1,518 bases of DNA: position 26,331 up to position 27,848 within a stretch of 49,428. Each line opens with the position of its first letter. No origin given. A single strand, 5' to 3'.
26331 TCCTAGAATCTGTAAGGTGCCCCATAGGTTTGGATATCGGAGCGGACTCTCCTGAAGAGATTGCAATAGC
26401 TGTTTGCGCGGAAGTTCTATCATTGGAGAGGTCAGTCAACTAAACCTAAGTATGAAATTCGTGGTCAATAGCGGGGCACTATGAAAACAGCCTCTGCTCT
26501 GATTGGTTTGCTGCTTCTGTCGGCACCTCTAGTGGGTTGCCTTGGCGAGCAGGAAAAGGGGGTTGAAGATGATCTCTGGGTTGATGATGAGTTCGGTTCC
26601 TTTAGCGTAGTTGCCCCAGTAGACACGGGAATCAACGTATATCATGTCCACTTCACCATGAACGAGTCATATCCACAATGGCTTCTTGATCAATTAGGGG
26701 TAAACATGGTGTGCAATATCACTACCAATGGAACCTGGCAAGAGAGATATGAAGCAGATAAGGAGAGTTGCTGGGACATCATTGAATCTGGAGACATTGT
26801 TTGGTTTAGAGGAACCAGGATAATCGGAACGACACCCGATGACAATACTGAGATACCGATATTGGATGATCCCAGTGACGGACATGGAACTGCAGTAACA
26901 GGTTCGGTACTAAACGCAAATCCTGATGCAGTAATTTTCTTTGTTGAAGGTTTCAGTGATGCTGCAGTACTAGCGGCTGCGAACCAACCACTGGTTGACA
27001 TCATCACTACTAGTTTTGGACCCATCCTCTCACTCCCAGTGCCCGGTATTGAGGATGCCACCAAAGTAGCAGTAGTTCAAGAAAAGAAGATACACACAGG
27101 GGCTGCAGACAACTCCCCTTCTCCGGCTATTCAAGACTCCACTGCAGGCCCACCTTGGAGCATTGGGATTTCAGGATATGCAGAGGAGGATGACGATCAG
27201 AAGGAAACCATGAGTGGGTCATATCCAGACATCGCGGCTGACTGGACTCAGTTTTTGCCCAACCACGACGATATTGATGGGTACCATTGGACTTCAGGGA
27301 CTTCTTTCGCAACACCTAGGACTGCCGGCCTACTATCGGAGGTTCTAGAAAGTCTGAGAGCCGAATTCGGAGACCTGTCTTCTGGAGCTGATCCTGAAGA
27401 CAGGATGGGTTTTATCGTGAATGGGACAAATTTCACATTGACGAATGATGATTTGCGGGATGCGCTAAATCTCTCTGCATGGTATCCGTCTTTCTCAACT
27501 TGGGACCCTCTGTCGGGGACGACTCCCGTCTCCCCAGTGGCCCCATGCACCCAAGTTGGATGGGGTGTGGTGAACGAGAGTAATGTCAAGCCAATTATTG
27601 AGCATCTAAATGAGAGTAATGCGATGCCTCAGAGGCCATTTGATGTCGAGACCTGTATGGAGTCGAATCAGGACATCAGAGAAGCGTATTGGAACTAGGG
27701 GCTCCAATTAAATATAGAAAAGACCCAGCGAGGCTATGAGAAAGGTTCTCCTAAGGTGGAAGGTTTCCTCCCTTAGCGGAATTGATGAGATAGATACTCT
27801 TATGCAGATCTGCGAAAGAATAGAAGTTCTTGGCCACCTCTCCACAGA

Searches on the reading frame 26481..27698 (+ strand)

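Call 68: search_protein_families(library=pfam, proteins=[window:26481-27698:+], max_evalue=0.00001)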
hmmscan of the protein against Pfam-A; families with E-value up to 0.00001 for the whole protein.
window:26481-27698:+ (405 aa): 1 family
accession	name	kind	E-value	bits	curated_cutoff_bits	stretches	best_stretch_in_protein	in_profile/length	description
PF00082.27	Peptidase_S8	-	9.9e-06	25.5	21.8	0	43-290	5-255/288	Subtilase family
